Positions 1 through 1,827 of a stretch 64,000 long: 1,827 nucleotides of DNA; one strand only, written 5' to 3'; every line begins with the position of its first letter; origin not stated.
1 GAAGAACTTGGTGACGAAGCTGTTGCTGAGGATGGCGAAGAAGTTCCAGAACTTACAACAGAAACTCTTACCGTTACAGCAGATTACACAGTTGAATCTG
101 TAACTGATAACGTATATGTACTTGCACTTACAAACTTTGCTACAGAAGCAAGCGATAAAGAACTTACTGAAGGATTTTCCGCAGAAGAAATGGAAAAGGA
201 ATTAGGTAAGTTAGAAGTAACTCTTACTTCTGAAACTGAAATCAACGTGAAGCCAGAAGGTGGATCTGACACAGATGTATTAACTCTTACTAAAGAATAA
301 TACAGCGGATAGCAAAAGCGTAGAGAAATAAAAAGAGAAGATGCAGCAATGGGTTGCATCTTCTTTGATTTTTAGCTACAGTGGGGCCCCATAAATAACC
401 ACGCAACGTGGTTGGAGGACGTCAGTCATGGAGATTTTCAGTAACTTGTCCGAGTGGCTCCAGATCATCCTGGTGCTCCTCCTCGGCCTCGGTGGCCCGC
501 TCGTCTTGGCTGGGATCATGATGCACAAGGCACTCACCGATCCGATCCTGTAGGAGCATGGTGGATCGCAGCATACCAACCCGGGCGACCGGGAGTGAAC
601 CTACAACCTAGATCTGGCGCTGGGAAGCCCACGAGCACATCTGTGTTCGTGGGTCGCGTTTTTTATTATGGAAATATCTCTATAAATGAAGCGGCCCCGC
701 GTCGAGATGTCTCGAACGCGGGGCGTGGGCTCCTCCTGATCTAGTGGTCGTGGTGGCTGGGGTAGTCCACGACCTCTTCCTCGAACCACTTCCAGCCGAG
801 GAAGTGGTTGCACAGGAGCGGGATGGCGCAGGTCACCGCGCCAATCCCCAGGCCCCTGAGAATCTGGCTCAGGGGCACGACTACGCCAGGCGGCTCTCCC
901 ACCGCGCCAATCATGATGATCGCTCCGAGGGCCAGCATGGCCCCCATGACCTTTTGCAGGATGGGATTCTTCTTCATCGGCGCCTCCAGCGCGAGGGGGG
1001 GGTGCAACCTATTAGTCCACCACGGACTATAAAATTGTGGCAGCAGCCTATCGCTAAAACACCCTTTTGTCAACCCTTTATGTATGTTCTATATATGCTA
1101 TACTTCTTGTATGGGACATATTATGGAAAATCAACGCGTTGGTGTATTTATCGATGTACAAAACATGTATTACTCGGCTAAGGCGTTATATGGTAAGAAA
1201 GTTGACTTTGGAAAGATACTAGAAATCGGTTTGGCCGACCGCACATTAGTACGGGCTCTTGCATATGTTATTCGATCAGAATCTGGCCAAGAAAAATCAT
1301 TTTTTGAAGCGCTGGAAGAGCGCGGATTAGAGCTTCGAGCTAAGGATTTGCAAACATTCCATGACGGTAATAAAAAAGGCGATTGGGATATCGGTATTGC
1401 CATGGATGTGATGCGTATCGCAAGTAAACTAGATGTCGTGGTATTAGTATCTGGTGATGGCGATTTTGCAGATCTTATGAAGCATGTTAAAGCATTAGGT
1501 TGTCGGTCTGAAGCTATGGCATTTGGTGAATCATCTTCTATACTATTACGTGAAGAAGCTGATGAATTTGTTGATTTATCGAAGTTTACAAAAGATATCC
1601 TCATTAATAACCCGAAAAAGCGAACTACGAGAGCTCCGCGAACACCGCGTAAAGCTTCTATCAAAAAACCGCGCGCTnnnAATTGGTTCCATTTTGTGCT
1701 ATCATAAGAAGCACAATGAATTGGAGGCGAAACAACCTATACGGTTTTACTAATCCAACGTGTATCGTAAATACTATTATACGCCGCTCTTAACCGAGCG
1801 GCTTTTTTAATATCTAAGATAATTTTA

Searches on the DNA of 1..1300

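Call 87: search_rna_families(source=window, start=1, end=1300, threshold=evalue, max_evalue=1)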
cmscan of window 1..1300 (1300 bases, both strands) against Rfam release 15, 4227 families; matches with E-value up to 1: 0.
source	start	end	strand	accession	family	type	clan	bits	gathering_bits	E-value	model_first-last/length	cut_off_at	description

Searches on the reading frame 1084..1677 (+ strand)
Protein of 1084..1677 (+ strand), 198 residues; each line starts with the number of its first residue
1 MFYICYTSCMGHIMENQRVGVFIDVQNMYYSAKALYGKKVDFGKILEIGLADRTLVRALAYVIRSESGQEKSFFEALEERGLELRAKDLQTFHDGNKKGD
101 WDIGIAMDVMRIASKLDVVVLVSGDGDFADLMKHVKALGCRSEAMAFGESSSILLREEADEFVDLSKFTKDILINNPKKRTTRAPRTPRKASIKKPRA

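Call 50: search_protein_families(library=pfam, proteins=[window:1084-1677:+], max_evalue=0.001)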
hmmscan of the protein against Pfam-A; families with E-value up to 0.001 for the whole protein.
window:1084-1677:+ (198 aa): 1 family
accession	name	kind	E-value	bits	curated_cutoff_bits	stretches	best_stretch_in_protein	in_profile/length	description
PF01936.24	NYN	-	1.5e-32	113.5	24.2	1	18-165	1-144/145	NYN domain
